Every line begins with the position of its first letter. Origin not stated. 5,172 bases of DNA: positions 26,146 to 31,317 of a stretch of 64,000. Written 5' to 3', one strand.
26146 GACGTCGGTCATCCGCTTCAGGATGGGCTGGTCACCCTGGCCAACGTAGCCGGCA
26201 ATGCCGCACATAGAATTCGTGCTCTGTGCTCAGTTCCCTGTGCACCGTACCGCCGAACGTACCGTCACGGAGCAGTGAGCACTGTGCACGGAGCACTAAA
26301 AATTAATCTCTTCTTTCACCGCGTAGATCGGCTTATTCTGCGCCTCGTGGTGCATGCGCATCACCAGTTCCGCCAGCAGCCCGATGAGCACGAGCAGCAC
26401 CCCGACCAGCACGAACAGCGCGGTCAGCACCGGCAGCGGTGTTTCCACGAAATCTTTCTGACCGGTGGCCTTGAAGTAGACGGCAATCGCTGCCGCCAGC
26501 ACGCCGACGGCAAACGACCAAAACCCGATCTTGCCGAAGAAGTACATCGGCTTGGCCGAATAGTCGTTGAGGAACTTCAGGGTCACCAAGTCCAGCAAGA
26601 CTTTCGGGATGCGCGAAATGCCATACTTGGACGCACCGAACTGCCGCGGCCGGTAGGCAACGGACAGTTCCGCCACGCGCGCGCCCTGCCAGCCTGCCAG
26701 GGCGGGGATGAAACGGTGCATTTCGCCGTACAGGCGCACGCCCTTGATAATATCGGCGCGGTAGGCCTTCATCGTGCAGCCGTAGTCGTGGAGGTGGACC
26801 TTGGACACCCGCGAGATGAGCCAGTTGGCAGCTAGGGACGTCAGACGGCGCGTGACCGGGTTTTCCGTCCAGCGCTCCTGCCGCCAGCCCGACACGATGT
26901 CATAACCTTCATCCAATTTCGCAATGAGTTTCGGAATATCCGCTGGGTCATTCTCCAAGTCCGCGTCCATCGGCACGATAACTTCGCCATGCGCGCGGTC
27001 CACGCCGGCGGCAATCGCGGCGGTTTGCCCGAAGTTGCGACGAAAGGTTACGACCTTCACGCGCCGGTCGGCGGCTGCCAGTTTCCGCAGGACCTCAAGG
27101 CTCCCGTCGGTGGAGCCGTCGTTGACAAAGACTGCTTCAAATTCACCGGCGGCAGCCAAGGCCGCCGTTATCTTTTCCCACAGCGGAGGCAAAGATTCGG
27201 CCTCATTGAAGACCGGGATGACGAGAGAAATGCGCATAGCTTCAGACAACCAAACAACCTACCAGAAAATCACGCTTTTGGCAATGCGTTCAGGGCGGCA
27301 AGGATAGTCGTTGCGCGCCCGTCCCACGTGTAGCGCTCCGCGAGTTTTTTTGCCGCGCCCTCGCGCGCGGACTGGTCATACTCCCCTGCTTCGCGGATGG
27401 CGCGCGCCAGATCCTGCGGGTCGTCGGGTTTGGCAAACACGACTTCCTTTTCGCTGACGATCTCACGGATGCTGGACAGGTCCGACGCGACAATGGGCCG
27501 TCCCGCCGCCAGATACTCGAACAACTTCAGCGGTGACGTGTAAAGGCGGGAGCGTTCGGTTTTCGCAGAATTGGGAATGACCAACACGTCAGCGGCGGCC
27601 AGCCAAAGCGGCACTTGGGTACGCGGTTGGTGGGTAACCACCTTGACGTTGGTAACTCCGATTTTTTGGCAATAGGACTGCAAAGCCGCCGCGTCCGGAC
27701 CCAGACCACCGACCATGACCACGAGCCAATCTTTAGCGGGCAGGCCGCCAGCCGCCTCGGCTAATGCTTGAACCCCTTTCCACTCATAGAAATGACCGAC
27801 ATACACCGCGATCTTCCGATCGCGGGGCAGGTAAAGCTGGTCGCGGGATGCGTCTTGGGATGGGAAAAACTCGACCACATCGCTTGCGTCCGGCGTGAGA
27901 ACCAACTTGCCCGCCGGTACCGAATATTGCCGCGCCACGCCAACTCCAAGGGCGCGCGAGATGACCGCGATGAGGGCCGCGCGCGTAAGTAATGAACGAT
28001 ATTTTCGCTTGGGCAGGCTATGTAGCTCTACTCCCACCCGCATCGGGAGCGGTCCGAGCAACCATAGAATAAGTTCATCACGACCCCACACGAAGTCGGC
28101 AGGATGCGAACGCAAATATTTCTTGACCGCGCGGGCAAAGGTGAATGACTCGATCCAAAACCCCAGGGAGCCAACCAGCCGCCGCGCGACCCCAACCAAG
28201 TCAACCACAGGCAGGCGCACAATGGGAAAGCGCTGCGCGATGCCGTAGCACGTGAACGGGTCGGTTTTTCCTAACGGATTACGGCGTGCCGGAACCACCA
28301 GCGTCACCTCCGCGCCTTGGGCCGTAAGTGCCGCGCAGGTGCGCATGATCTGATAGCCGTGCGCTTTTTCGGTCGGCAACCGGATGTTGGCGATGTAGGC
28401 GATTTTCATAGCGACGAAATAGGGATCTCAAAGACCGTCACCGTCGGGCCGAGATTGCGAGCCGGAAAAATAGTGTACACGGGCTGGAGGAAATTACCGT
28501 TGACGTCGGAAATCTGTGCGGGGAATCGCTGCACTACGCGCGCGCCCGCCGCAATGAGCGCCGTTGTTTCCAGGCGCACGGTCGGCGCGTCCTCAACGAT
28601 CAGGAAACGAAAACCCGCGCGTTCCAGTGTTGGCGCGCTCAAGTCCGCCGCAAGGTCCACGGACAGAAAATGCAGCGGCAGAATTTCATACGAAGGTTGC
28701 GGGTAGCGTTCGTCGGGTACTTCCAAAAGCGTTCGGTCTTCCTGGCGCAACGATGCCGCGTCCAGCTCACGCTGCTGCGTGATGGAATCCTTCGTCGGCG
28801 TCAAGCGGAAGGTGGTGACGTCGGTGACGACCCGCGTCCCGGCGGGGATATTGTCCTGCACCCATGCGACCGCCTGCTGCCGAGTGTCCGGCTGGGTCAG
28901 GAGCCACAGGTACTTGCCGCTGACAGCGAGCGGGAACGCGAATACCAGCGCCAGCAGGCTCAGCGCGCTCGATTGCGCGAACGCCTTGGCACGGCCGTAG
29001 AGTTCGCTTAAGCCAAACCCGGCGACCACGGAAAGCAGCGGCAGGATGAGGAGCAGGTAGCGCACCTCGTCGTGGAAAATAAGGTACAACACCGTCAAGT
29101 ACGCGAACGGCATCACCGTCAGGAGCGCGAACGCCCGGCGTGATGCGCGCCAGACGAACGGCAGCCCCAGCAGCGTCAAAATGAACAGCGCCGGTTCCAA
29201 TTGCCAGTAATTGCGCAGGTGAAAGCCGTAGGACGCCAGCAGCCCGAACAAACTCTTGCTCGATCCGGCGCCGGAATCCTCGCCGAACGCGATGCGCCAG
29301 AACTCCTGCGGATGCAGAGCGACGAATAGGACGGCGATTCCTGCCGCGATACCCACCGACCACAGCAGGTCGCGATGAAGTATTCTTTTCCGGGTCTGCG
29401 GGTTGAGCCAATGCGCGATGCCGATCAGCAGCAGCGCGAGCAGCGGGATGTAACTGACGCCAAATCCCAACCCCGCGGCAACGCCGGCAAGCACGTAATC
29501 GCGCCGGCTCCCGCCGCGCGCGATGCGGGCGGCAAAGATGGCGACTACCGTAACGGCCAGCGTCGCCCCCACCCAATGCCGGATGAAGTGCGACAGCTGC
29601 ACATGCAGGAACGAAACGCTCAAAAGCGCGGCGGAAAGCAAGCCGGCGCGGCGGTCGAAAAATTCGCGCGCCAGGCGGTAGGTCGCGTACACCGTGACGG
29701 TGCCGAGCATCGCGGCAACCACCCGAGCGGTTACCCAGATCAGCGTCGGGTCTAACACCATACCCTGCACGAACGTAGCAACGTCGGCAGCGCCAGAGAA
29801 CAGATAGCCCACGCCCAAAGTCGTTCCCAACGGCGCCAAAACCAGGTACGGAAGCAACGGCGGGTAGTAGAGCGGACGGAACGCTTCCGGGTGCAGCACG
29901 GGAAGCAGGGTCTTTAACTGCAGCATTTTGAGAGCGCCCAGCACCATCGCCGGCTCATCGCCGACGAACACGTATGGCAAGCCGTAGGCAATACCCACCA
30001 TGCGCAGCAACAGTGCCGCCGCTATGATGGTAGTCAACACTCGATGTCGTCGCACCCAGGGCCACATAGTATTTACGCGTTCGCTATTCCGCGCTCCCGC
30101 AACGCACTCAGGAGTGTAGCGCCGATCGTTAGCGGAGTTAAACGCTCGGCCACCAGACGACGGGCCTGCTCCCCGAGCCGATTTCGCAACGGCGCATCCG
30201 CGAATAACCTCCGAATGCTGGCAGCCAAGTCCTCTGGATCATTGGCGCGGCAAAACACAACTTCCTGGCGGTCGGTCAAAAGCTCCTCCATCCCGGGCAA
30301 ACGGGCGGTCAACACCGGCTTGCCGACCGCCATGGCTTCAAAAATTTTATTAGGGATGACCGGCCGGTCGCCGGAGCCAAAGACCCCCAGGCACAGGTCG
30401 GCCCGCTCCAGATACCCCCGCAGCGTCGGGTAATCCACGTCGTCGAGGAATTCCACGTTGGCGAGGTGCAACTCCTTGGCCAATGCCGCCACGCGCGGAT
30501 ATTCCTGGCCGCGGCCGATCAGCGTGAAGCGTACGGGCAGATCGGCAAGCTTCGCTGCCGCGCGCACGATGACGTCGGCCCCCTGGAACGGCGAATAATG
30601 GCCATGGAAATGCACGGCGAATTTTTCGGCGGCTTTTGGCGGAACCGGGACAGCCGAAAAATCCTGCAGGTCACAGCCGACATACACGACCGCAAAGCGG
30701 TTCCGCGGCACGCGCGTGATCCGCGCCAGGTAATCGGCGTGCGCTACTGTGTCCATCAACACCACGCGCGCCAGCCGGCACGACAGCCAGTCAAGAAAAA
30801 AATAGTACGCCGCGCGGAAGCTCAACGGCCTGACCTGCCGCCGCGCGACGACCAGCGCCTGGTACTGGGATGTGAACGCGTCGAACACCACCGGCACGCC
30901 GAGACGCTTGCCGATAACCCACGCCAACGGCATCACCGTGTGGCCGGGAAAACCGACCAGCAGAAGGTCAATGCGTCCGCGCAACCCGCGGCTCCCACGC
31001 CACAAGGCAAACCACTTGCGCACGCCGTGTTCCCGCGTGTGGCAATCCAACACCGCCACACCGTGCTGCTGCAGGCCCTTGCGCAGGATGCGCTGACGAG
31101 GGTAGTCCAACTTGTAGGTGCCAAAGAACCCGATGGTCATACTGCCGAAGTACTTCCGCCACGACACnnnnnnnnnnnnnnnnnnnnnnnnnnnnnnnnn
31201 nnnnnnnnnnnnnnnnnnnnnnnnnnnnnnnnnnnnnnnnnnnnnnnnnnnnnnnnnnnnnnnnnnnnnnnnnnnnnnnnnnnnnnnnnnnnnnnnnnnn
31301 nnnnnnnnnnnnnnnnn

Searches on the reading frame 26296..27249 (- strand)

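Call 4: search_protein_families(library=pfam, proteins=[window:26296-27249:-], max_evalue=0.01)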
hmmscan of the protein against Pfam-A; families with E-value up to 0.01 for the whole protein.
window:26296-27249:- (317 aa): 3 families
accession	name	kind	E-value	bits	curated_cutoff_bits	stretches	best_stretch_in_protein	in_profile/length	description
PF00535.33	Glycos_transf_2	-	1.1e-32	113.7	23.3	1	8-169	1-165/168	Glycosyl transferase family 2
PF10111.15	Glyco_tranf_2_2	-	1.8e-06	28.1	27.3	1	8-98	1-92/276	Glycosyltransferase like family 2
PF13641.12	Glyco_tranf_2_3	-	6e-05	23.6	27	1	7-124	3-123/230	Glycosyltransferase like family 2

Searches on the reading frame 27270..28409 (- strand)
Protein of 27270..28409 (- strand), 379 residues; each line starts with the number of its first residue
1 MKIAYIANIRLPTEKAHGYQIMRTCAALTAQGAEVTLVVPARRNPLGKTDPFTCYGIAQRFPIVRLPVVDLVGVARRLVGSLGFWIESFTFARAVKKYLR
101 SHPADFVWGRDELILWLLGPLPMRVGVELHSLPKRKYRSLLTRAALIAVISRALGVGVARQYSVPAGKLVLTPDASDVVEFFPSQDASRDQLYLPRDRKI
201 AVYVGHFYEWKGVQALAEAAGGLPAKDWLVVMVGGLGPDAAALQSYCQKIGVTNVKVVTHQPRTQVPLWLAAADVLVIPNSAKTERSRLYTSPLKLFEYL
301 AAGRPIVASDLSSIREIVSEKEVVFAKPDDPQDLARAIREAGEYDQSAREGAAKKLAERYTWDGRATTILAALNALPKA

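Call 4: search_protein_families(library=pfam, proteins=[window:27270-28409:-], max_evalue=0.01)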
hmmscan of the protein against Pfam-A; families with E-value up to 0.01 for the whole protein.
window:27270-28409:- (379 aa): 5 families
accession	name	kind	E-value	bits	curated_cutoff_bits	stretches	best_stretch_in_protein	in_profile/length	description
PF00534.26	Glycos_transf_1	-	1.8e-21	76.9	26.4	1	185-343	2-157/172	Glycosyl transferases group 1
PF13692.12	Glyco_trans_1_4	-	4.5e-21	76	27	1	199-340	2-138/142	Glycosyl transferases group 1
PF13524.12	Glyco_trans_1_2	-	5e-10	39.9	25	1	245-371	23-144/144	Glycosyl transferase-like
PF13439.12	Glyco_transf_4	-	3.7e-06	27.5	28.5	1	21-173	8-163/170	Glycosyltransferase Family 4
PF13579.12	Glyco_trans_4_4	-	2e-05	25.4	29.7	1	20-173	6-156/158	Glycosyl transferase 4-like domain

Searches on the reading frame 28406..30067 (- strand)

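Call 8: search_protein_families(library=pfam, proteins=[window:28406-30067:-], max_evalue=0.001)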
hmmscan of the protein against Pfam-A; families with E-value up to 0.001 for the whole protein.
window:28406-30067:- (553 aa): 2 families
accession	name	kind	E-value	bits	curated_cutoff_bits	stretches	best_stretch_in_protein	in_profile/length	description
PF13231.12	PMT_2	-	1.4e-10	42.1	26.1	1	114-247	24-154/160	Dolichyl-phosphate-mannose-protein mannosyltransferase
PF03901.23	Glyco_transf_22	-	0.00014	21.6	23.8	0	103-380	72-358/414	Alg9-like mannosyltransferase family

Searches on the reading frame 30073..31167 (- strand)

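Call 8: search_protein_families(library=pfam, proteins=[window:30073-31167:-], max_evalue=0.001)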
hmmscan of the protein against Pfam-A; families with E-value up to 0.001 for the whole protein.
window:30073-31167:- (364 aa): 4 families
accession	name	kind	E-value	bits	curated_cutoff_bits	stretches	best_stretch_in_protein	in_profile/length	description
PF13692.12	Glyco_trans_1_4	-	1.3e-20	74.6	27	1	185-324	4-142/142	Glycosyl transferases group 1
PF00534.26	Glycos_transf_1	-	6.1e-20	71.9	26.4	1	178-337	11-171/172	Glycosyl transferases group 1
PF13524.12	Glyco_trans_1_2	-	1.4e-15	57.9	25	1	202-344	7-134/144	Glycosyl transferase-like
PF13439.12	Glyco_transf_4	-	0.00035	21.1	28.5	1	39-168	45-169/170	Glycosyltransferase Family 4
